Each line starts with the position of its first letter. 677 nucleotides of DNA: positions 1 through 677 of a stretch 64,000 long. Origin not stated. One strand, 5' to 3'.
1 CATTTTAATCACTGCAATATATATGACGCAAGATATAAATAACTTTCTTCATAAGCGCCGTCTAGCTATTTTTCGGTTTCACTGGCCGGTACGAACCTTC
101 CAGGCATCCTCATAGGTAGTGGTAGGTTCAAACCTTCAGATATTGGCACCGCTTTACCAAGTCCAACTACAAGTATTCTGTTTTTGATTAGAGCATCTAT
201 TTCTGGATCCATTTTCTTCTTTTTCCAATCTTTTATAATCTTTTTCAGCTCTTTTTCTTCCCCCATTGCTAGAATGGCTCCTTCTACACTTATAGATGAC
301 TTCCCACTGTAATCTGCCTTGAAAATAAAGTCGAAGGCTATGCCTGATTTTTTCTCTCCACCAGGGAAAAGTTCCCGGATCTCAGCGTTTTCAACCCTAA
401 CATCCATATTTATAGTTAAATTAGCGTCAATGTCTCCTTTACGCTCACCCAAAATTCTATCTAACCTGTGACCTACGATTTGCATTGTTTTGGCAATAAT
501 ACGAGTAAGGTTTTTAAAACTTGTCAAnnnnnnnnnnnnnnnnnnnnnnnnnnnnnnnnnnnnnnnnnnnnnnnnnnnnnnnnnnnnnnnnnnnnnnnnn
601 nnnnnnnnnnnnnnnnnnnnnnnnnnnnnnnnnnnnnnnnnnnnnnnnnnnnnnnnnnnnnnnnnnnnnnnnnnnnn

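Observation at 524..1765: Secreted, C-terminally anchored protein with ~60 cysteines in repeated D-x-D-C / C-x-x-G-C modules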

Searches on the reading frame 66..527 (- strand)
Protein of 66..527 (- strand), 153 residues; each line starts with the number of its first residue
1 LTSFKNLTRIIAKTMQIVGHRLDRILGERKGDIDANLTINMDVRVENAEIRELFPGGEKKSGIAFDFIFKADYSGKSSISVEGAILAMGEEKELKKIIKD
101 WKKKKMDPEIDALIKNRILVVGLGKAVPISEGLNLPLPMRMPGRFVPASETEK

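Call 4: search_protein_families(library=pfam, proteins=[window:66-527:-], max_evalue=1)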
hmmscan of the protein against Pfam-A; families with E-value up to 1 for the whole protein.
window:66-527:- (153 aa): 1 family
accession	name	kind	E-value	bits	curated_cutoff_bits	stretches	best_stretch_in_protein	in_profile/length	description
PF06646.16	CypI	-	0.068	12.8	27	1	80-107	142-169/332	Extracytoplasmic thiamine-binding lipoprotein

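Call 5: search_protein_families(library=ncbifam, proteins=[window:66-527:-], max_evalue=1)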
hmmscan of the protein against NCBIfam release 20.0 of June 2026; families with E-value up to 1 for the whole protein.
window:66-527:- (153 aa): 1 family
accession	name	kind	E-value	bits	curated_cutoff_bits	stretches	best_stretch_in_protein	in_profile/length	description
NF045838.1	MG289_thiam_LP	equivalog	0.0036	16.8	225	1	69-105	183-220/390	ABC transporter thiamine pyrophosphate-binding lipoprotein p37/Cypl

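Call 40: find_homologous_proteins(query=window:66-485:-, max_evalue=0.001)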
Query window:66-485:- (139 aa): 8 proteins with E <= 0.001 among 48 candidates.
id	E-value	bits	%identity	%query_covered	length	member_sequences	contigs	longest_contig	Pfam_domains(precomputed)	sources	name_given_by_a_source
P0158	3.1e-83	294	100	100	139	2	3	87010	-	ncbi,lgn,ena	-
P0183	7.8e-57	209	69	100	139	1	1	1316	-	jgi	-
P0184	1.8e-54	201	68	100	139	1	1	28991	-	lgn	-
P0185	9.9e-46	173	55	100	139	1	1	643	-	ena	-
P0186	4.5e-45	171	59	100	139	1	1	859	-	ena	-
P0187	1.1e-43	166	56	100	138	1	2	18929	-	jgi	-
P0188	1.3e-43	166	52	100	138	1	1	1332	-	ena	-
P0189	1.5e-42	163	57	100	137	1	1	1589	-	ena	-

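Call 110: search_protein_families(library=phrogs, proteins=[window:66-485:-], max_evalue=0.1)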
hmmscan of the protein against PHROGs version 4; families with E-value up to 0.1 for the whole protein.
window:66-485:- (139 aa): 0 families

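Call 111: search_protein_families(library=padloc, proteins=[window:66-485:-], max_evalue=0.1)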
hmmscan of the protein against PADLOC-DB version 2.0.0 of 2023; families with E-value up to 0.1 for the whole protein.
window:66-485:- (139 aa): 0 families
